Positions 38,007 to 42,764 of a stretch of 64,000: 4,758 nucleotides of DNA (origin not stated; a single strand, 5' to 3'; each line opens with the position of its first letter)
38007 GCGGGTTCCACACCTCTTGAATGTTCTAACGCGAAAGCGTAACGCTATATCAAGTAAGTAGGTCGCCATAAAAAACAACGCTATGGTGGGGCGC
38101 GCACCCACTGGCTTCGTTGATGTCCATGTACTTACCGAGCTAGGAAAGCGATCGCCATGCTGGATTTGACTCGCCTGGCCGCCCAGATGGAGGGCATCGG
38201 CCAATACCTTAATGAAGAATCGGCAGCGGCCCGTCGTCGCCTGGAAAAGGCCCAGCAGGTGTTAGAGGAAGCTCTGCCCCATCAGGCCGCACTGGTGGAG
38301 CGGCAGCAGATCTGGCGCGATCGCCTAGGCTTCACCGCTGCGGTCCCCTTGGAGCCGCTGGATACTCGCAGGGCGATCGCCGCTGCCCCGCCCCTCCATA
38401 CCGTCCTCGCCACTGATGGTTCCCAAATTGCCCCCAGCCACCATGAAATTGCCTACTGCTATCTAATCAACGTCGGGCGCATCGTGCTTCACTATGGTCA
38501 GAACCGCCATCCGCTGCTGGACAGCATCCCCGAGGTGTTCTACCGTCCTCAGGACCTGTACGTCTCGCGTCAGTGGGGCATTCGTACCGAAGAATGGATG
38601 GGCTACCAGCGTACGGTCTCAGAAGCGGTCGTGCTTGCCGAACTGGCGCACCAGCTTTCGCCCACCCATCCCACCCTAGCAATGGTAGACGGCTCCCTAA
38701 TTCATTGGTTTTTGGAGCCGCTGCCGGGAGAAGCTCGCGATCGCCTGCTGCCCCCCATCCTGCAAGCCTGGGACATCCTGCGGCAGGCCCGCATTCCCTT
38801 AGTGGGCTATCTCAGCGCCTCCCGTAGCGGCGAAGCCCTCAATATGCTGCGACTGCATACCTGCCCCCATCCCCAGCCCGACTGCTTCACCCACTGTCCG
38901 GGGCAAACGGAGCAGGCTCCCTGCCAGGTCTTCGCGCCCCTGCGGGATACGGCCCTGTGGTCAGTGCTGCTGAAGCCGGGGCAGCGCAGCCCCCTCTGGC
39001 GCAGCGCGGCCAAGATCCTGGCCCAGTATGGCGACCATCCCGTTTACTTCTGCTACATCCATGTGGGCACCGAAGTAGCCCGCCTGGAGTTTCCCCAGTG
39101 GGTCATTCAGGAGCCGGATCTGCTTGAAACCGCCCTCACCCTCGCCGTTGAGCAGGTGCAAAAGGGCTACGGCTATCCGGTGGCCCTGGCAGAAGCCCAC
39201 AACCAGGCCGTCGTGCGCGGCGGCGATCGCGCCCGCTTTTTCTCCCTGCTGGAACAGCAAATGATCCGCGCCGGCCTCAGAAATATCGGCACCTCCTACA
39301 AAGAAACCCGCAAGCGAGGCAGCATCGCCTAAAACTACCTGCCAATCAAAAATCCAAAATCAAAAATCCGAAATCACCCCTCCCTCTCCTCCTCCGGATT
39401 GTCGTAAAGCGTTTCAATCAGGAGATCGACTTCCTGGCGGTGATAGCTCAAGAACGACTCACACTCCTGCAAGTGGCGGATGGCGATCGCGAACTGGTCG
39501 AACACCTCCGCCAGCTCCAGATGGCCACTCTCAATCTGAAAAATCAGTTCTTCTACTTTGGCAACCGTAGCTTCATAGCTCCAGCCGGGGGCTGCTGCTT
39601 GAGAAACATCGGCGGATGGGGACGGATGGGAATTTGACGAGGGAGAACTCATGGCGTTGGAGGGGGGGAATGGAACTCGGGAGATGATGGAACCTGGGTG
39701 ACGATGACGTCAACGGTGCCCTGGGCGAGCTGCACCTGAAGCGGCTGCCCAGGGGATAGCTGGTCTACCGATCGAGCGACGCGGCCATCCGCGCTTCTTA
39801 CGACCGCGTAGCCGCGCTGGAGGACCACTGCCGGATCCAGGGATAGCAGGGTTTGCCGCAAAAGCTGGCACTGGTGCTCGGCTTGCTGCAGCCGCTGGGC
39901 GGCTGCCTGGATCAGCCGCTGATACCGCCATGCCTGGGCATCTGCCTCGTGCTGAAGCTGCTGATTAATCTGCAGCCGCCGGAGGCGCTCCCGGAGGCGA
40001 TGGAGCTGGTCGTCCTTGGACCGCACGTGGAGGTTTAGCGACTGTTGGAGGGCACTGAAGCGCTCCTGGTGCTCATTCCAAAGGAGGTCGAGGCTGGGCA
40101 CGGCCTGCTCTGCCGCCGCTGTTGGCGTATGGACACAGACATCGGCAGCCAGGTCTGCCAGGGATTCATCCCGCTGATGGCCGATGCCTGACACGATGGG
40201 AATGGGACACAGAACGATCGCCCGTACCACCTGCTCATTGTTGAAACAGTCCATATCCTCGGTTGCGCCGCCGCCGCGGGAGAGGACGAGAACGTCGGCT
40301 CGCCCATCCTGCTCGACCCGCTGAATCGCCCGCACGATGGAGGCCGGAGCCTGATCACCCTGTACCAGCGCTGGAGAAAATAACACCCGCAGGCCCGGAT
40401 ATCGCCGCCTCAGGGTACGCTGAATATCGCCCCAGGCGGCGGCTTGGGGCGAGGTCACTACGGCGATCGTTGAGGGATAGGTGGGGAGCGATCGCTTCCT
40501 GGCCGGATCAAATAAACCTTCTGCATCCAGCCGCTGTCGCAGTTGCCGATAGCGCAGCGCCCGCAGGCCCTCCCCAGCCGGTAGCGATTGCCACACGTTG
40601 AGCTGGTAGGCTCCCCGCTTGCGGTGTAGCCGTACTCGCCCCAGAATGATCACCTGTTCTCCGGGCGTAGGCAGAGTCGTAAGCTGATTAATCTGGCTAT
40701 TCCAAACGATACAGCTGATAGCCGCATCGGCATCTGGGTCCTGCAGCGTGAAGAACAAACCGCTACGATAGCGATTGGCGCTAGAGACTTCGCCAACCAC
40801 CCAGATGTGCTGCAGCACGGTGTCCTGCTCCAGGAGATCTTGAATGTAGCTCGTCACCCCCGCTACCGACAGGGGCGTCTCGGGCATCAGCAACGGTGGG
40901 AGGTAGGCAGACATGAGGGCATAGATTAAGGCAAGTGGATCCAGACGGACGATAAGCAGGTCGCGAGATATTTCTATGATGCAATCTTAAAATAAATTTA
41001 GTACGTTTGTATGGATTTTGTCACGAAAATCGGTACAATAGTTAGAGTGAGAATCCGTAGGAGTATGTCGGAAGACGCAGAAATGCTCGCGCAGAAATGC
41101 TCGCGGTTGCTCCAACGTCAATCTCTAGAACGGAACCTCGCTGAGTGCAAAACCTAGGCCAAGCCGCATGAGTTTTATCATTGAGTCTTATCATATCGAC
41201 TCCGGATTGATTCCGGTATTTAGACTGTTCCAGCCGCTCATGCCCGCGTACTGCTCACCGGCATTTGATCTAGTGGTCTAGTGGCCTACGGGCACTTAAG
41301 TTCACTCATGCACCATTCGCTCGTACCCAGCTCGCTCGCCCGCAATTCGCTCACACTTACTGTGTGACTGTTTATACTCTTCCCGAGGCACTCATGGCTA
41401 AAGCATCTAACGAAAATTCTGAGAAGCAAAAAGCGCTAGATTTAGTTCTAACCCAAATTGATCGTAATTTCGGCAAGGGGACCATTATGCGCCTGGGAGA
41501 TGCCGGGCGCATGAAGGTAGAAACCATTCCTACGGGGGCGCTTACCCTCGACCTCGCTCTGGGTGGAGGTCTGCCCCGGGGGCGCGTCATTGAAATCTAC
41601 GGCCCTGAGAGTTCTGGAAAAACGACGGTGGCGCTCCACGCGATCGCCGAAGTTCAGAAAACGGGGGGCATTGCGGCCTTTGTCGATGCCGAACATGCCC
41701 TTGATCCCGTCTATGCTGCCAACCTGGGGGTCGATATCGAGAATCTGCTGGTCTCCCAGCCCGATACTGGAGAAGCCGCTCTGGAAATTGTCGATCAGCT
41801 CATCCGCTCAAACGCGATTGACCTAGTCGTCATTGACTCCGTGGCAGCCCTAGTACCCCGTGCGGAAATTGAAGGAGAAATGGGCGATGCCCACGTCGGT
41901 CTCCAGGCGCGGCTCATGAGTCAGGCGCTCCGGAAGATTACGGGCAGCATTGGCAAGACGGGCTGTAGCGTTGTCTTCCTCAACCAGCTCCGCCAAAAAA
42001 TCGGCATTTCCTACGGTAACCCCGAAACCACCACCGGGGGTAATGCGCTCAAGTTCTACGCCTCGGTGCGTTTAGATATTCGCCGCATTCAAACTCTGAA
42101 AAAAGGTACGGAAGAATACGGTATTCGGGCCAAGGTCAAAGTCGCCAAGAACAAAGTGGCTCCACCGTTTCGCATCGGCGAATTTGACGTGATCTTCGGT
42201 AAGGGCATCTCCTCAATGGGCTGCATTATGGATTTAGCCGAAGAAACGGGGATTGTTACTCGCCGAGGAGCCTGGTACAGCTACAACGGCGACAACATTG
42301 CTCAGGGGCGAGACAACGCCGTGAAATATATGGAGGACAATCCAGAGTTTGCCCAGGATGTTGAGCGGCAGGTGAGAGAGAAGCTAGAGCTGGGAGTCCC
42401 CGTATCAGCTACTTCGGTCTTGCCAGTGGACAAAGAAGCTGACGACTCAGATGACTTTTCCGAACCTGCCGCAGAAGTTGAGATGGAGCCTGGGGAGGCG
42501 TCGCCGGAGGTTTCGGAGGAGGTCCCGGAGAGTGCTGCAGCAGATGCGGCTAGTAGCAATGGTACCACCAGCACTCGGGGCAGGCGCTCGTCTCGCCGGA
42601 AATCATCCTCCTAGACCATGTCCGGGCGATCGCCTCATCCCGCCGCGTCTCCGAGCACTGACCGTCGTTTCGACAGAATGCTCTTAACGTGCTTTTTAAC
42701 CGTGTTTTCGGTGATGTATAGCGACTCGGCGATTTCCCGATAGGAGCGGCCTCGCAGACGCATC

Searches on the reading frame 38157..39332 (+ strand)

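Call 31: search_protein_families(library=pfam, proteins=[window:38157-39332:+], max_evalue=0.001)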
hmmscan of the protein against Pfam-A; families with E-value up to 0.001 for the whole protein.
window:38157-39332:+ (391 aa): 1 family
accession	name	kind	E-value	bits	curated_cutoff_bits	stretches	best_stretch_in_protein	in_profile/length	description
PF09376.16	NurA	-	4.7e-49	167.6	21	1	81-353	1-254/254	NurA domain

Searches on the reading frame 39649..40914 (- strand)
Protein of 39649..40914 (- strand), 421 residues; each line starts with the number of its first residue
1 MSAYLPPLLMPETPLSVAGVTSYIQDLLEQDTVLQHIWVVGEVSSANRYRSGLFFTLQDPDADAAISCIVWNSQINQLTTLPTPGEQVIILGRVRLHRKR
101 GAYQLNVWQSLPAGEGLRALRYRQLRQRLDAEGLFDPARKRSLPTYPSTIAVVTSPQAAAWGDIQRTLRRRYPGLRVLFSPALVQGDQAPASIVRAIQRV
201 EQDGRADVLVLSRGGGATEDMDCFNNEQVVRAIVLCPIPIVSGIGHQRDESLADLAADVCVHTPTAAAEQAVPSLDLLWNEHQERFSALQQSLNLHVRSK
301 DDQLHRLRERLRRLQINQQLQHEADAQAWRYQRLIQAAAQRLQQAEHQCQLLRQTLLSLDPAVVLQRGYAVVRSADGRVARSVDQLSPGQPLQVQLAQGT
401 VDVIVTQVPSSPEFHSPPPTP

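Call 31: search_protein_families(library=pfam, proteins=[window:39649-40914:-], max_evalue=0.001)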
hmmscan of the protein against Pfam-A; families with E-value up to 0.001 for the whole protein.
window:39649-40914:- (421 aa): 3 families
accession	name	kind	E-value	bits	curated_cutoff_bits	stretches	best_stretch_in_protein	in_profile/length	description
PF02601.20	Exonuc_VII_L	-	4.1e-82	276.6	35.9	2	134-323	1-188/315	Exonuclease VII, large subunit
PF13742.12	tRNA_anti_2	-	5.3e-22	78.3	27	1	15-109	1-93/95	OB-fold nucleic acid binding domain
PF01336.31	tRNA_anti-codon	-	8.8e-08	32.4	27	1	37-107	1-69/75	OB-fold nucleic acid binding domain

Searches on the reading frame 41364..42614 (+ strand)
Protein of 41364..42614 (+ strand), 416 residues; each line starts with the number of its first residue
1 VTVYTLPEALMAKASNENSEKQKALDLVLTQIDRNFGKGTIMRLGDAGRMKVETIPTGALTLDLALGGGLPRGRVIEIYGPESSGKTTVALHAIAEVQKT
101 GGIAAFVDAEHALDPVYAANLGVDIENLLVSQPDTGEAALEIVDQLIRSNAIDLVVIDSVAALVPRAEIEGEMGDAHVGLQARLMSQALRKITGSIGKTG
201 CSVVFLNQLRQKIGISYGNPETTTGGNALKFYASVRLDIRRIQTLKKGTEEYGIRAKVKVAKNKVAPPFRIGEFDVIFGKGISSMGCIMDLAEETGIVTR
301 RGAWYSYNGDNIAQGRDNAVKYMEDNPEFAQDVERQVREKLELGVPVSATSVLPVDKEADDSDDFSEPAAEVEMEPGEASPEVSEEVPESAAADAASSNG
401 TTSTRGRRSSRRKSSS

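Call 31: search_protein_families(library=pfam, proteins=[window:41364-42614:+], max_evalue=0.001)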
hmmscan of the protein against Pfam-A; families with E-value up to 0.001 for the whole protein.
window:41364-42614:+ (416 aa): 7 families
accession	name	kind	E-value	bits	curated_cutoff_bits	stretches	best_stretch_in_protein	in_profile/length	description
PF00154.27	RecA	-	2.9e-132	440.4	27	1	23-283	1-262/262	recA bacterial DNA recombination protein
PF21096.2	RecA_C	-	4.2e-24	84.9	27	1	286-341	1-56/57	RecA C-terminal domain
PF08423.17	Rad51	-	2.1e-08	34.2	22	1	49-242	2-212/244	Rad51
PF06745.19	ATPase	-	1.1e-07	31.9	26.6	1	55-128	1-77/231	KaiC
PF13481.12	AAA_25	-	8e-06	26.1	27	0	66-166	26-158/195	AAA domain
PF13479.12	AAA_24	-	5e-05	23.7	27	1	74-164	3-77/195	AAA domain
PF01637.24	ATPase_2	-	0.00061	20.1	33.2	0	74-114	21-61/225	ATPase domain predominantly from Archaea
